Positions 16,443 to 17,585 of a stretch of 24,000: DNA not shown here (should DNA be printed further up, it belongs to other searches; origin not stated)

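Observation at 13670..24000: Complete sgc-type orphan PTS module wired to EI, HPr, an SDR, phosphoketolase and acetate kinase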

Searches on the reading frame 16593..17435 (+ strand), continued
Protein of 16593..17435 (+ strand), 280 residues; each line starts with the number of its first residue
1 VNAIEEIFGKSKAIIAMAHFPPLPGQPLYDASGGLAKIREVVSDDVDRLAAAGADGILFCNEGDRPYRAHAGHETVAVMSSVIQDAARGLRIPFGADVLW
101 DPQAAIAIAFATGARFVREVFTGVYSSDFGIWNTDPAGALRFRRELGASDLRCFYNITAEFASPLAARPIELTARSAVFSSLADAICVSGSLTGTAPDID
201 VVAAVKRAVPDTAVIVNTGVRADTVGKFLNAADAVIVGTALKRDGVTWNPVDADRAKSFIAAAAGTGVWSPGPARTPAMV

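Call 35: search_solved_structures(query=A1, max_evalue=10, show_alignments=2)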
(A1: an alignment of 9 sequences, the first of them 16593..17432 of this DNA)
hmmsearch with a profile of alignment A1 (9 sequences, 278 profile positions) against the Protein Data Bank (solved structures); distinct sequences matched with E-value up to 10: 13.
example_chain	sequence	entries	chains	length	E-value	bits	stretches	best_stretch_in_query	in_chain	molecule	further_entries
5ey5_A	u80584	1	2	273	0.019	17.3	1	170-261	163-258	LBCATS-a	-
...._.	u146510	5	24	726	0.11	14.8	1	196-268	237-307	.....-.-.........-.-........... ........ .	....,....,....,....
5tcf_A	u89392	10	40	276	0.16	14.2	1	175-241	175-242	Tryptophan synthase alpha chain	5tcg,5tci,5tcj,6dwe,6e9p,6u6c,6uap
2f6u_A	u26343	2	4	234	0.17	14.2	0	192-246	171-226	(S)-3-O-Geranylgeranylglyceryl Phosphate Synthase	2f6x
5ocw_A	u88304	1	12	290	0.2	13.9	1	175-241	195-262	Tryptophan synthase alpha chain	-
8ruw_B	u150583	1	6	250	0.21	13.9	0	192-246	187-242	Geranylgeranylglyceryl phosphate synthase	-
8y2h_B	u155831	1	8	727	0.3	13.3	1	196-268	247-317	Delta-1-pyrroline-5-carboxylate synthase A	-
4r9x_A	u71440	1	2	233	0.31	13.3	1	200-266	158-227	Copper homeostasis protein CutC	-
1ujp_A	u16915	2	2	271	0.42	12.9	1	185-243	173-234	Tryptophan synthase alpha chain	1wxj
3tha_A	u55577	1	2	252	0.52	12.6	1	191-243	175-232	Tryptophan synthase alpha chain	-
7b1w_J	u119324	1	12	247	0.78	12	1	183-237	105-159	Ribulose-phosphate 3-epimerase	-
8a22_Xa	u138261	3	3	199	1.7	10.9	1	159-202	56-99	mL120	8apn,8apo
2ekc_A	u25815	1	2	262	1.7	10.8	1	189-243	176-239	Tryptophan synthase alpha chain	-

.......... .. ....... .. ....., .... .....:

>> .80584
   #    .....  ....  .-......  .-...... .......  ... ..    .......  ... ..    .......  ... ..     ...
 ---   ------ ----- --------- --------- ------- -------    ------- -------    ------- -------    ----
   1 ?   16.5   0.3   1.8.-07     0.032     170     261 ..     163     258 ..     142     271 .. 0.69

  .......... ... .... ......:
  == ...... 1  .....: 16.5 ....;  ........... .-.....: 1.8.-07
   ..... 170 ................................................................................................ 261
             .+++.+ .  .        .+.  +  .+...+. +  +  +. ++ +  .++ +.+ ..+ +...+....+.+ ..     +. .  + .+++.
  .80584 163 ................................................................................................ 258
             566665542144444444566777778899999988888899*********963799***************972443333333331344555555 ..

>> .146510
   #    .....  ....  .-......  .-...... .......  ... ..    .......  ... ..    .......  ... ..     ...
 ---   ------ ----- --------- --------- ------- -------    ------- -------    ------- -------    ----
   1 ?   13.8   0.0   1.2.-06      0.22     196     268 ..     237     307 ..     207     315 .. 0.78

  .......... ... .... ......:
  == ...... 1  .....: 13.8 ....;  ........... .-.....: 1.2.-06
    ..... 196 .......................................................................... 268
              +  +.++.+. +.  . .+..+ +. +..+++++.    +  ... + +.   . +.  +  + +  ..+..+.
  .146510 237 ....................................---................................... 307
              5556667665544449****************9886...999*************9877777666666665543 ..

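Call 44: predict_structure(alignment_id=A2)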
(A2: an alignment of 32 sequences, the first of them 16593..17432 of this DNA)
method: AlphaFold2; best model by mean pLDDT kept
length: 280 residues; sequences in the alignment: 32
mean_pLDDT: 91.2   pTM: 0.91
mean pLDDT of the five models: 91.2, 91.0, 90.3, 88.6, 87.0
residues with pLDDT >= 90: 206; 70-90: 62; 50-70: 7; < 50: 5
segments of 3 or more residues with pLDDT < 50: 276-280
pLDDT, mean of each block of 10 residues (from residue 1): 95 97 92 95 97 97 80 94 95 94 95 90 78 86 94 90 86 93 91 89 98 95 97 97 92 98 96 54
secondary structure, 60 per line:
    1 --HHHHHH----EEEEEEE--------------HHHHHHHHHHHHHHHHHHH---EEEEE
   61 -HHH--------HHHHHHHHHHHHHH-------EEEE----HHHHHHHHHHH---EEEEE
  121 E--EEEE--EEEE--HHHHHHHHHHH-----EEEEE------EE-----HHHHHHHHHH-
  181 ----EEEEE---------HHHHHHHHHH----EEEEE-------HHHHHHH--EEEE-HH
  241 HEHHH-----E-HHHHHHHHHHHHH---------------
elements in order: H3-8 E13-19 H34-52 E56-60 H73-86 E94-97 H102-112 E116-121 E124-127 E130-133 H136-146 E152-156 H170-179 E185-189 H199-208 E213-217 H225-231 E234-237 H253-265
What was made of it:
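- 16593..17435 (+): BtpA/SgcQ-family (beta/alpha)8 barrel, GTG start overlapping the M42 stop (GTGA). AF2 model pLDDT 91 (call 44).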

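Call 48: fold_search(model_id=the predicted structure, library=pdb)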
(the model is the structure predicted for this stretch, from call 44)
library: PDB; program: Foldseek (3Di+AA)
matches with E <= 10: 1913; with E <= 0.001: 639
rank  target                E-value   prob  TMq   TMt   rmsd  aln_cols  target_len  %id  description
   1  5nez_B                2.0e-09  1.00  0.60  0.69   4.4       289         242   12  crystal structure of variants (released 2018-05-16)
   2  4naf_B                1.2e-08  1.00  0.57  0.69   5.0       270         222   14  PrcB from Geobacillus kaustophilus, apo structure (released 2014-06-25)
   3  4evz_A                2.1e-08  1.00  0.59  0.65   4.9       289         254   19  Structure of HisF-LUCA (released 2013-11-06)
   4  3o16                  2.9e-08  1.00  0.56  0.72   4.9       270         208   13  Crystal Structure of Bacillus subtilis Thiamin Phosphate Synthase K159A (released 2011-07-27)
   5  6jo3                  3.5e-08  1.00  0.60  0.67   4.8       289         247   14  Crystal structure of (S)-3-O-geranylgeranylglyceryl phosphate synthase from Thermoplasma acidophilum in complex with sub (released 2019-04-03)
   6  8ruw_E                4.1e-08  1.00  0.53  0.64   5.5       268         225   14  Crystal structure of Archaeoglobus fulgidus (S)-3-O-geranylgeranylglyceryl phosphate synthase (released 2024-10-16)
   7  3vzx_B                4.4e-08  1.00  0.59  0.70   4.8       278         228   16  Crystal structure of PcrB from bacillus subtilis subap. subtilis str. 168 (released 2012-12-26)
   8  3ovp_A                4.4e-08  1.00  0.49  0.60   6.3       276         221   16  Crystal Structure of hRPE (released 2011-03-09)
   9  2y7d_D                5.0e-08  1.00  0.55  0.56   5.6       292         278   11  Crystal structure of the 3-keto-5-aminohexanoate cleavage enzyme (Kce) from Candidatus Cloacamonas acidaminovorans (or (released 2011-06-01)
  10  8szz_I                5.3e-08  1.00  0.56  0.75   4.1       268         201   17  CryoEM Structure of Computationally Designed Nanocage O32-ZL4 (released 2023-11-01)
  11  4evz_B                5.9e-08  1.00  0.58  0.63   5.1       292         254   17  Structure of HisF-LUCA (released 2013-11-06)
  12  3ovr_B                5.9e-08  1.00  0.51  0.63   5.7       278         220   15  Crystal Structure of hRPE and D-Xylulose 5-Phosphate Complex (released 2011-03-09)
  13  2y7d_A                6.7e-08  1.00  0.58  0.59   5.2       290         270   11  Crystal structure of the 3-keto-5-aminohexanoate cleavage enzyme (Kce) from Candidatus Cloacamonas acidaminovorans (or (released 2011-06-01)
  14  4nu7_C                7.1e-08  1.00  0.55  0.66   5.5       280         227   15  2.05 Angstrom Crystal Structure of Ribulose-phosphate 3-epimerase from Toxoplasma gondii. (released 2013-12-18)
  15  1h5y_B                7.1e-08  1.00  0.52  0.57   5.1       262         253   20  HisF protein from Pyrobaculum aerophilum (released 2001-06-01)
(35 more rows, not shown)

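Call 71: list_cluster_members(proteins=[P0001, P0121, P0241])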
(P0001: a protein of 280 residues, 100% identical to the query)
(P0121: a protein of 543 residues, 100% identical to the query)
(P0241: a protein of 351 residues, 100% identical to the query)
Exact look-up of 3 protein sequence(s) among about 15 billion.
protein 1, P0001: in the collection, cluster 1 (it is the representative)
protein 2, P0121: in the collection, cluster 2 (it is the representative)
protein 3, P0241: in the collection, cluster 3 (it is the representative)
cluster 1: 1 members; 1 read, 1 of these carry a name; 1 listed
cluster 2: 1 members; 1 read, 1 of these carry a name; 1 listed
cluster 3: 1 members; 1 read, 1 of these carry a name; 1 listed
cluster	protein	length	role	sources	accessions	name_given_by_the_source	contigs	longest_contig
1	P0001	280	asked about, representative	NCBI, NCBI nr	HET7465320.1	MAG TPA: BtpA/SgcQ family protein [Candidatus Dormibacteraeota bacterium] | BtpA/SgcQ family protein [Candidatus Dormibacteraeota bacterium]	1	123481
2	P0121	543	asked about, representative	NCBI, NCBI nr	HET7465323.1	MAG TPA: putative PEP-binding protein [Candidatus Dormibacteraeota bacterium] | putative PEP-binding protein [Candidatus Dormibacteraeota bacterium]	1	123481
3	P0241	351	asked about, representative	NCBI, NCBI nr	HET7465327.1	MAG TPA: acetate/propionate family kinase [Candidatus Dormibacteraeota bacterium] | acetate/propionate family kinase [Candidatus Dormibacteraeota bacterium]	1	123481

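Call 73: search_protein_families(library=ncbifam, proteins=[L023:10805-12310:+, L023:12336-13121:+, L023:16429-17202:+, L083:8890-9888:+, L083:9885-10505:+, L083:10502-11515:+, L022:13117-14301:+, L082:9644-10627:-], max_evalue=1e-10)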
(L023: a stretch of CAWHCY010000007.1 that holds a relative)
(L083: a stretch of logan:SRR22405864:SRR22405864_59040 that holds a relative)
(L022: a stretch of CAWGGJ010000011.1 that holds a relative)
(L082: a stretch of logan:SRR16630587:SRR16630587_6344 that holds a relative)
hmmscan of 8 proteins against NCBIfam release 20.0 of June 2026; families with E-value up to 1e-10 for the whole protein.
L023:10805-12310:+ (501 aa): 12 families
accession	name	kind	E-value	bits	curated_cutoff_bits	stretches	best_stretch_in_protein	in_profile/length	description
TIGR01312.1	XylB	equivalog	1.2e-106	357.2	380.25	1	4-481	1-481/481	xylulokinase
TIGR01314.1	gntK_FGGY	equivalog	2.5e-73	247.3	648.55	1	2-492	1-502/505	gluconokinase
NF011601.0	PRK15027.1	equivalog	5.9e-67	226.1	912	1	4-484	3-480/484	xylulokinase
NF008187.0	PRK10939.1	equivalog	3.8e-60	204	528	1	2-482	5-502/521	autoinducer-2 kinase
TIGR01311.1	glycerol_kin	equivalog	3.5e-54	184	590.35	1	2-471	2-482/496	glycerol kinase GlpK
NF000756.0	PRK00047.1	subfamily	2e-50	171.5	498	1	2-471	6-483/502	glycerol kinase GlpK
TIGR02628.1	fuculo_kin_coli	equivalog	2.9e-37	128.7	470.9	1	6-455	6-457/465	L-fuculokinase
NF003154.0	PRK04123.1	equivalog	5.4e-37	127.7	428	1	2-485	5-539/554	ribulokinase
TIGR01234.1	L-ribulokinase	equivalog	1.3e-28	100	583.25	1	41-484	53-531/536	ribulokinase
TIGR01315.1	5C_CHO_kinase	subfamily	1.9e-23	83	408.7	1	3-465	2-518/541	FGGY family pentulose kinase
TIGR02627.1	rhamnulo_kin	equivalog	3.6e-18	65.4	527.95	1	6-221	3-218/454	rhamnulokinase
NF007925.0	PRK10640.1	equivalog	1.7e-17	63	639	1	27-244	34-241/489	rhamnulokinase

L023:12336-13121:+ (261 aa): 202 families (the best 25 are shown)
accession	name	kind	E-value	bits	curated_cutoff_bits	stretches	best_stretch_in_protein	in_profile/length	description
TIGR02415.1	23BDH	subfamily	1.7e-71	240.6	304.35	1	7-257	2-250/254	acetoin reductase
NF005472.0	PRK07067.1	equivalog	1.8e-69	234.1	338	1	1-260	2-256/257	L-iditol 2-dehydrogenase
NF005559.1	PRK07231.1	subfamily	7.9e-67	225.4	215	1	2-258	1-247/249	glucose 1-dehydrogenase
NF009093.0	PRK12429.1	subfamily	1.2e-66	224.7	258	1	1-259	1-257/259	3-hydroxybutyrate dehydrogenase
NF004198.0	PRK05653.1-3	equivalog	1.4e-66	224.5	296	1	3-260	5-248/248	3-oxoacyl-ACP reductase FabG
TIGR01963.1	PHB_DH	subfamily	3.9e-64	216.4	307.05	1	6-258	2-252/255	3-hydroxybutyrate dehydrogenase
NF006394.0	PRK08643.1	equivalog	5.1e-64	216.2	381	1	5-258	3-254/257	(S)-acetoin forming diacetyl reductase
TIGR01830.1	3oxo_ACP_reduc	equivalog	4.4e-62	209.9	297.75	1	10-257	3-237/239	3-oxoacyl-[acyl-carrier-protein] reductase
NF009466.0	PRK12826.1-2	subfamily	1e-61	208.6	222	1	5-259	3-245/248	3-oxoacyl-ACP reductase FabG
NF009050.0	PRK12384.1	equivalog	2.3e-60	204.4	307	1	5-260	2-258/259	sorbitol-6-phosphate dehydrogenase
NF004197.0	PRK05653.1-1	equivalog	2.5e-60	204.2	332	1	2-260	4-248/249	3-oxoacyl-ACP reductase FabG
NF004791.0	PRK06138.1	equivalog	4e-60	203.2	312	1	1-258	1-249/252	SDR family oxidoreductase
NF005309.0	PRK06841.1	subfamily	2.2e-59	201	286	1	2-257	12-251/255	GolD/DthD family dehydrogenase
TIGR03971.1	SDR_subfam_1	subfamily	2.9e-58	197.3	300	1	3-259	1-269/271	mycofactocin-coupled SDR family oxidoreductase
NF009384.0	PRK12743.1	equivalog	4e-57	193.4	264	1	5-258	6-247/258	SDR family oxidoreductase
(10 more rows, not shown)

L023:16429-17202:+ (257 aa): 6 families
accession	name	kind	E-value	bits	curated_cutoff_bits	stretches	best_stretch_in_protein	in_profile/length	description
NF008027.1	PRK10757.1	equivalog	1.3e-58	198.1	332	1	5-254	6-258/267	inositol-1-monophosphatase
TIGR02067.1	his_9_HisN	equivalog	5.6e-50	170.2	275.15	1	8-252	6-250/252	histidinol-phosphatase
NF009321.0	PRK12676.1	equivalog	2.7e-38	131.5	264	1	38-251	45-260/264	bifunctional fructose-bisphosphatase/inositol-phosphate phosphatase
TIGR01331.1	bisphos_cysQ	equivalog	3.5e-32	112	228.8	1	6-237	4-238/250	3'(2'),5'-bisphosphate nucleotidase CysQ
NF010678.0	PRK14076.1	equivalog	2.4e-21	76.3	493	1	43-256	48-286/570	bifunctional NADP phosphatase/NAD kinase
NF008182.0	PRK10931.1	equivalog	1.3e-14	53.9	379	1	7-239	5-236/246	3'(2'),5'-bisphosphate nucleotidase CysQ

L083:8890-9888:+ (332 aa): 4 families
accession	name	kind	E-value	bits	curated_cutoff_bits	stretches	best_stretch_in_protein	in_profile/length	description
NF011049.0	PRK14479.1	subfamily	3.2e-133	445.3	492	1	1-332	1-329/568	dihydroxyacetone kinase family protein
TIGR02363.1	dhaK1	equivalog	5.5e-113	377.3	406.25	1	1-326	1-325/329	dihydroxyacetone kinase subunit DhaK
TIGR02361.1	dak_ATP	equivalog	1.1e-77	262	574.95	1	2-325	1-338/583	glycerone kinase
TIGR02362.1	dhaK1b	equivalog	8.7e-62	209.1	413.25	1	3-314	1-309/326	DhaKLM operon coactivator DhaQ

L083:9885-10505:+ (206 aa): 3 families
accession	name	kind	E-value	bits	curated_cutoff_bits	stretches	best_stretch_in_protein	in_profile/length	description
TIGR02365.1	dha_L_ycgS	equivalog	6.5e-40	136.9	138.3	1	9-198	4-195/196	dihydroxyacetone kinase subunit DhaL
NF011049.0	PRK14479.1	subfamily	2.6e-39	135.2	492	1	4-202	362-567/568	dihydroxyacetone kinase family protein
TIGR02361.1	dak_ATP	equivalog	8.9e-25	87.3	574.95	1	5-197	384-582/583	glycerone kinase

L083:10502-11515:+ (337 aa): 22 families
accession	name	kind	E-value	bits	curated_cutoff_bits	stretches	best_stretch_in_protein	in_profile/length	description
TIGR02822.1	adh_fam_2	subfamily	2.4e-68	230.7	283.5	1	6-336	4-329/329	zinc-binding alcohol dehydrogenase family protein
NF006940.0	PRK09422.1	equivalog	1.4e-67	228.1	344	1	29-335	24-333/338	alcohol dehydrogenase AdhP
NF047908.1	AldhRedAhr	equivalog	2.3e-60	204.2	470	1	17-335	16-333/335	NADPH-dependent aldehyde reductase Ahr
NF010344.0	PRK13771.1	subfamily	7e-47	160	349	1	1-335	1-331/334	putative alcohol dehydrogenase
NF041097.1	keto_inos_dh_IolM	equivalog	3.5e-45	154.3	450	1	18-334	41-387/389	scyllo-inosose 3-dehydrogenase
NF003808.0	PRK05396.1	equivalog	4.6e-38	130.9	380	1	19-270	15-267/341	L-threonine 3-dehydrogenase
NF007489.0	PRK10083.1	equivalog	5e-36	124.4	376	1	1-270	1-263/339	Zn-dependent oxidoreductase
TIGR00692.1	tdh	equivalog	5.2e-36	124.3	458.35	1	20-277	14-272/340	L-threonine 3-dehydrogenase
NF041172.1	AcrlCoa_red_Thmprot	equivalog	8e-36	123.6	500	1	1-335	1-332/334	acryloyl-CoA reductase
TIGR03989.1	Rxyl_3153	subfamily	1.8e-31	109.7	440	2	21-115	18-107/370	NDMA-dependent alcohol dehydrogenase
TIGR03366.1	HpnZ_proposed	hypoth_equivalog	8e-31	107.4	328.1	1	25-265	1-251/315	putative phosphonate catabolism associated alcohol dehydrogenase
TIGR02824.1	quinone_pig3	subfamily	4.4e-30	104.8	296.8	2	124-335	91-323/325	putative NAD(P)H quinone oxidoreductase, PIG3 family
TIGR03451.1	mycoS_dep_FDH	equivalog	8.3e-28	97.2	512.9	1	16-266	13-276/358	S-(hydroxymethyl)mycothiol dehydrogenase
NF007375.0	PRK09880.1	equivalog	1.1e-27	96.7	469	1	31-277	29-277/344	L-idonate 5-dehydrogenase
TIGR03201.1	dearomat_had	equivalog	4.2e-25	88.6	338.65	1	14-225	8-220/349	6-hydroxycyclohex-1-ene-1-carbonyl-CoA dehydrogenase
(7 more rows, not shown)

L022:13117-14301:+ (394 aa): 3 families
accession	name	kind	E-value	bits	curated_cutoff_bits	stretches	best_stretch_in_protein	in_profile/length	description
TIGR01463.1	mtaA_cmuA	subfamily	6.4e-18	65.1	235.4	1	161-390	125-338/340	MtaA/CmuA family methyltransferase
NF004889.0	PRK06252.1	subfamily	9.6e-15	54.4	244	1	152-391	117-337/340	methylcobalamin:coenzyme M methyltransferase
NF040654.1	MtaA_Meth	equivalog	2.2e-13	49.9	400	1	161-390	124-335/337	methylcobamide:CoM methyltransferase MtaA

L082:9644-10627:- (327 aa): 12 families
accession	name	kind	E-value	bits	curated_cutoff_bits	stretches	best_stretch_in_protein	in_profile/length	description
TIGR04382.1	myo_inos_iolC_N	equivalog_domain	3.7e-26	92.1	300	1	188-306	182-299/309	5-dehydro-2-deoxygluconokinase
NF007321.0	PRK09813.1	equivalog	8.8e-25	87.7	247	1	217-302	175-260/261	fructoselysine 6-kinase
TIGR02152.1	D_ribokin_bact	equivalog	6.7e-20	71.6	299.65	1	191-308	172-292/298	ribokinase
NF053626.1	RibKinHalex1628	equivalog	5.6e-18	65.4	330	1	45-314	30-289/293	ATP-dependent ribose-1-phosphate kinase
TIGR02198.1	rfaE_dom_I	equivalog_domain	2.8e-16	59.5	345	0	197-303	193-303/315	D-glycero-beta-D-manno-heptose-7-phosphate kinase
TIGR03168.1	1-PFK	subfamily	3.4e-16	59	216.4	1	196-301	178-286/305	hexose kinase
NF041332.1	KDG_KDGal_kin_Halo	equivalog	2.9e-15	56.5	440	1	46-318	26-312/320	bifunctional 2-dehydro-3-deoxygluconokinase/2-dehydro-3-deoxygalactonokinase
NF040938.1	KDG_KDGal_kin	equivalog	5.4e-15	55.3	400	1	192-303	180-290/305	bifunctional 2-dehydro-3-deoxygluconokinase/2-dehydro-3-deoxygalactonokinase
NF049991.1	TagKinase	equivalog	6.6e-15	54.7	420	1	186-318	186-317/321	tagatose kinase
NF008353.0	PRK11142.1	equivalog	3.3e-14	53.1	341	0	192-318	176-305/307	ribokinase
NF006957.1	PRK09434.1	equivalog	3.3e-14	53.1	450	1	47-283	21-267/302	fructokinase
TIGR03828.1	pfkB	equivalog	7.7e-14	51.4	292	0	197-301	179-286/305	1-phosphofructokinase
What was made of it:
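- The FGGY kinase is XylB-like and the SDR is polyol-dehydrogenase-like (call 73).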
